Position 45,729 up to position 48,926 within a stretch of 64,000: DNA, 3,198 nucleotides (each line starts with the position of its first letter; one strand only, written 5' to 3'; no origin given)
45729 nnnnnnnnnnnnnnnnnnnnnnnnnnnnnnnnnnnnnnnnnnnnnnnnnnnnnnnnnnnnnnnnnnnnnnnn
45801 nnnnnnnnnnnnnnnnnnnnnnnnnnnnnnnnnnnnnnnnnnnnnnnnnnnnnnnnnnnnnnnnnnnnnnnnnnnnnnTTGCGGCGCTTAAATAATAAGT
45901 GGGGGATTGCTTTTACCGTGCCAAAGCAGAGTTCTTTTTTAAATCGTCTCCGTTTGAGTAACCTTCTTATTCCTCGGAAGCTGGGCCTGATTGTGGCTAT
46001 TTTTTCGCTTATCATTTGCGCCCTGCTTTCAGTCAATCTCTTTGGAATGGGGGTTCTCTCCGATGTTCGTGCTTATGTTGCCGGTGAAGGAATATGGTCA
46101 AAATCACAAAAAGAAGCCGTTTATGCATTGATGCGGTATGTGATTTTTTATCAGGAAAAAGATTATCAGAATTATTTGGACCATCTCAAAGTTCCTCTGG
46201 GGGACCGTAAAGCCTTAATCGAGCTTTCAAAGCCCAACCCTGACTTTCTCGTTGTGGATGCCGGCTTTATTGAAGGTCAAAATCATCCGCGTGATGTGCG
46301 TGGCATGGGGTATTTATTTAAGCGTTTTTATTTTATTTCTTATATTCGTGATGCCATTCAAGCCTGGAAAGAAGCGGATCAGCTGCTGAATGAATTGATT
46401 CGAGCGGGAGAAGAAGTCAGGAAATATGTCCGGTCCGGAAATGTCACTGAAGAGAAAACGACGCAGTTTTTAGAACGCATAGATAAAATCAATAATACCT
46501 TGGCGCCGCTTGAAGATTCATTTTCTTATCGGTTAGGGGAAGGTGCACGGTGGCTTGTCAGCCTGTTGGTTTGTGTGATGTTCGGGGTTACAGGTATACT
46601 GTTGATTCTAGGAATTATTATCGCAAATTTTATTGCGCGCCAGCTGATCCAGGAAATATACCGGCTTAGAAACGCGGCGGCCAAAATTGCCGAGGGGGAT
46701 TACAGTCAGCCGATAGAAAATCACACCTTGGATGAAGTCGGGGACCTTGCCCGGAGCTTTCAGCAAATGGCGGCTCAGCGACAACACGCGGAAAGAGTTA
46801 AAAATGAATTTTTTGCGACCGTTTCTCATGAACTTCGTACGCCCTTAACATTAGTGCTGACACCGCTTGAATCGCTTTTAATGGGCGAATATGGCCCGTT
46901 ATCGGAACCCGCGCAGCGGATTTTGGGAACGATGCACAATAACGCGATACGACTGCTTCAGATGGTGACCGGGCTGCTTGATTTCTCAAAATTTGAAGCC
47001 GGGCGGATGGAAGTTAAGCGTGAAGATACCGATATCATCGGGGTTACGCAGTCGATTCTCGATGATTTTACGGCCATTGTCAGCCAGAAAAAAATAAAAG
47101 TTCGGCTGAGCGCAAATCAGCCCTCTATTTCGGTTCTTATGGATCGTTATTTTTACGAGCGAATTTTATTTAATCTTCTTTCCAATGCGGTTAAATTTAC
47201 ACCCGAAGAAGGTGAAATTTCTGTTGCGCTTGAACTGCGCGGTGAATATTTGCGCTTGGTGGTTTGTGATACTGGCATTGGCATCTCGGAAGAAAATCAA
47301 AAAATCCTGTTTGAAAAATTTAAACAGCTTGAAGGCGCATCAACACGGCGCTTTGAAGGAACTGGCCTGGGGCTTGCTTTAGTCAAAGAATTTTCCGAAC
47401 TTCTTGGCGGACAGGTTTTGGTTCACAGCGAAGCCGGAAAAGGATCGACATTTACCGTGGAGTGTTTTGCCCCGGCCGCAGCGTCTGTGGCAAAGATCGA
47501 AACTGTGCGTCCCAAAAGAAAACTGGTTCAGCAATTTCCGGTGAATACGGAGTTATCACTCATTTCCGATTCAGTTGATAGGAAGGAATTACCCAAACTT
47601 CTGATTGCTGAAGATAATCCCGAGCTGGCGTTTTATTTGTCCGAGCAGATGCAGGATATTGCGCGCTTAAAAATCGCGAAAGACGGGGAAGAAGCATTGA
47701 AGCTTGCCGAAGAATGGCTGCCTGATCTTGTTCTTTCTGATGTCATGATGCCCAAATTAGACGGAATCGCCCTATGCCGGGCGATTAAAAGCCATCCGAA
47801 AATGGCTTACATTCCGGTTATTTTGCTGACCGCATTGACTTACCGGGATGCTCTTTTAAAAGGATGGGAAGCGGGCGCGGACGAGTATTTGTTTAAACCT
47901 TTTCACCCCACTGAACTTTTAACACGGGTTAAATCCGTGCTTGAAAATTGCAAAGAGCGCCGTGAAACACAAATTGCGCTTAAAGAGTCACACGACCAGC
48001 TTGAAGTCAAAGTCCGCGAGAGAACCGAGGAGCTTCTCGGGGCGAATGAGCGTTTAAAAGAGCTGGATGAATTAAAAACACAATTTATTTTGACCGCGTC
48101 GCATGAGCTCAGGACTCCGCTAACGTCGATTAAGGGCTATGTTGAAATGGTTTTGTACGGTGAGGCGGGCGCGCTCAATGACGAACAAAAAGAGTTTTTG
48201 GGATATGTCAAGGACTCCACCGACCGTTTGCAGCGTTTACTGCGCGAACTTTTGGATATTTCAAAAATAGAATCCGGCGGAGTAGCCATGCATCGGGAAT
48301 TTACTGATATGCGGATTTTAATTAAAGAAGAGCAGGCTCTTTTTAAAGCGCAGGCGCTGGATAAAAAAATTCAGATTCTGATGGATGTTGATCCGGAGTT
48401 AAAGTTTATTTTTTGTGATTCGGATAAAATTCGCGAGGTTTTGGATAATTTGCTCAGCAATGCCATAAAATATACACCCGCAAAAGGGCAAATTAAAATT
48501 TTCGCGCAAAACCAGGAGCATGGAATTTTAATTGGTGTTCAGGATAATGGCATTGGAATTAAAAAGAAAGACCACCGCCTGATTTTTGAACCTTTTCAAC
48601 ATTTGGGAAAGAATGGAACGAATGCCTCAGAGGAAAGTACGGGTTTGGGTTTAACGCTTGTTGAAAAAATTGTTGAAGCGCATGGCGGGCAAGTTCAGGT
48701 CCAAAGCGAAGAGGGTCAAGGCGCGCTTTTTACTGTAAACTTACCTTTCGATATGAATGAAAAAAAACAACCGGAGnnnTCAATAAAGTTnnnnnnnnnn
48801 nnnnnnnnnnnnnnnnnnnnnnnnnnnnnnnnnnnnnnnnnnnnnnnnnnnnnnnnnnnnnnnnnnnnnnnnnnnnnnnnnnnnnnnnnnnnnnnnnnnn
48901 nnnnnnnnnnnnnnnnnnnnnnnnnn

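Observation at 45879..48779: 966-aa hybrid kinase with two complete HisKA-HATPase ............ flanking an internal receiver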

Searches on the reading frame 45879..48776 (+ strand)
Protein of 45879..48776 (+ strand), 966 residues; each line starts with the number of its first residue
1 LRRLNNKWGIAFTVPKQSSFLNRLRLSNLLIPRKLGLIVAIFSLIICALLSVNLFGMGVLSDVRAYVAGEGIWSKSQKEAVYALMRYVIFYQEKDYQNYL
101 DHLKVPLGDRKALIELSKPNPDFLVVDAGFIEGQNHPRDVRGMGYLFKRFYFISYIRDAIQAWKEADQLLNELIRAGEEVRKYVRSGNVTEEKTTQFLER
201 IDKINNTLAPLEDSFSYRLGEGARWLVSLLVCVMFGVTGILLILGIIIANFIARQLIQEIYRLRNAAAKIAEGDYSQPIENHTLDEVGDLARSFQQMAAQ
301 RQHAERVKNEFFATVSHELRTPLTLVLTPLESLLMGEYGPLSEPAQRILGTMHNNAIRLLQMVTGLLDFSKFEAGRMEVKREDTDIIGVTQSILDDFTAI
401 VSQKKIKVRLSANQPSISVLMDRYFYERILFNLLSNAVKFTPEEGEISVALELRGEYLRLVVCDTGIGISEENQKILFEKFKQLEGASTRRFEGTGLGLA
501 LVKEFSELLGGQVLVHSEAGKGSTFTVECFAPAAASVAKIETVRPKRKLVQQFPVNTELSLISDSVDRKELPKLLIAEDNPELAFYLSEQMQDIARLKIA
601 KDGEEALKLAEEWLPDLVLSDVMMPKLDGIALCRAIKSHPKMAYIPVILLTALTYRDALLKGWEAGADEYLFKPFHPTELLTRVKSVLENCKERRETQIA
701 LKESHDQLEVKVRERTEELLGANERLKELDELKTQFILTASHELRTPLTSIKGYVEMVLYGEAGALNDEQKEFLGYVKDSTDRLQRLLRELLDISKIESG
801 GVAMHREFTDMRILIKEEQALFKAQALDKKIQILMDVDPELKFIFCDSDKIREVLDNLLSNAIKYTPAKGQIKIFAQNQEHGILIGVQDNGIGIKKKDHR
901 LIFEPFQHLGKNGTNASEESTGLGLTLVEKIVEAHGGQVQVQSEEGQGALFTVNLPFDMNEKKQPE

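Call 3: search_protein_families(library=pfam, proteins=[window:45879-48776:+], max_evalue=1)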
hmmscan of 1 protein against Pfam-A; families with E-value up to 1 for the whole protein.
window:45879-48776:+ (966 aa): 8 families
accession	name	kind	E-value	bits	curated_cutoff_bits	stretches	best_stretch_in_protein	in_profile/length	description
PF02518.31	HATPase_c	-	4e-58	195.1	26.4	2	847-958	2-110/111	Histidine kinase-, DNA gyrase B-, and HSP90-like ATPase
PF00512.31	HisKA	-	7.7e-37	125.6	26.9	2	733-800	2-66/66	His Kinase A (phospho-acceptor) domain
PF00072.30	Response_reg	-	1.1e-21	77.5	30.2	1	575-685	2-111/111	Response regulator receiver domain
PF00672.30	HAMP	-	1.5e-11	44.8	25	1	251-299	1-49/53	HAMP domain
PF13581.12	HATPase_c_2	-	7.1e-08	32.9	27.4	2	434-509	40-112/127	Histidine kinase-like ATPase domain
PF13589.12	HATPase_c_3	-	0.00011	22.7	25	1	854-909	6-59/137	Histidine kinase-, DNA gyrase B-, and HSP90-like ATPase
PF14501.12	HATPase_c_5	-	0.0018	18.6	22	1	853-946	8-93/102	GHKL domain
PF05222.21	AlaDh_PNT_N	-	0.055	14.1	30.4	0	502-549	20-67/136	Alanine dehydrogenase/PNT, N-terminal domain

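Call 4: search_protein_families(library=ncbifam, proteins=[window:45879-48776:+], max_evalue=0.01)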
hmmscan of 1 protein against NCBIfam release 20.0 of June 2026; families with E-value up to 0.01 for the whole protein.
window:45879-48776:+ (966 aa): 171 families (the best 25 are shown)
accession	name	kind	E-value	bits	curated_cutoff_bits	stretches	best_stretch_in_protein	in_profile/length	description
NF047874.1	MASE3_PAS_HK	subfamily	2.1e-118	396.9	560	2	295-531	385-625/655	MASE3 domain-containing sensor histidine kinase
NF047465.1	hybrid_HK_LvrA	exception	4.3e-118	395.5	1200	2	285-692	179-588/819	hybrid histidine kinase/response regulator LvrA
NF033092.0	HK_WalK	equivalog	4.8e-117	392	725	3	728-957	367-594/594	cell wall metabolism sensor histidine kinase WalK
NF046044.1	PnpS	equivalog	3.7e-116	388.3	400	2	725-956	162-390/390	two-component system histidine kinase PnpS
TIGR02956.1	TMAO_torS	equivalog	1.9e-115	387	676.5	2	299-697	455-829/967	TMAO reductase system sensor histidine kinase/response regulator TorS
NF038297.2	hybrid_HK_HrmK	equivalog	1.1e-113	381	725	2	291-679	218-599/607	hybrid histidine kinase/response regulator HrmK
TIGR02966.1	phoR_proteo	equivalog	7.1e-102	340.8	334.2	2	707-954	84-332/333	phosphate regulon sensor histidine kinase PhoR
NF041947.1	LuxQ_Vibrio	equivalog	3.4e-99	332.9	1200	2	286-681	447-832/843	quorum-sensing autoinducer 2 sensor kinase/phosphatase LuxQ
NF011874.0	PRK15347.1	equivalog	4.8e-98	329.3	852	3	700-961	365-618/921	two component system sensor kinase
NF008318.0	PRK11107.1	equivalog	5.9e-94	315.8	890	3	301-529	286-516/920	two-component sensor histidine kinase BarA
NF008099.0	PRK10841.1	equivalog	1e-92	311.4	920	3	291-528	453-687/949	two-component system sensor histidine kinase RcsC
NF040691.1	MtrAB_MtrB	equivalog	1e-90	305.2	450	2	210-528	167-489/507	MtrAB system histidine kinase MtrB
NF008302.0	PRK11091.1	equivalog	8.1e-88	295.5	838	2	299-720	274-678/779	aerobic respiration two-component sensor histidine kinase ArcB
NF041735.1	hist_kin_RppB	equivalog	3e-85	286.6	400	2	734-956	217-438/438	two-component system sensor histidine kinase RppB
NF041832.1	near_NosP_CTERM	subfamily_domain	2.6e-84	283.4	400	2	303-686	2-368/370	NahK/ErcS family hybrid sensor histidine kinase/response regulator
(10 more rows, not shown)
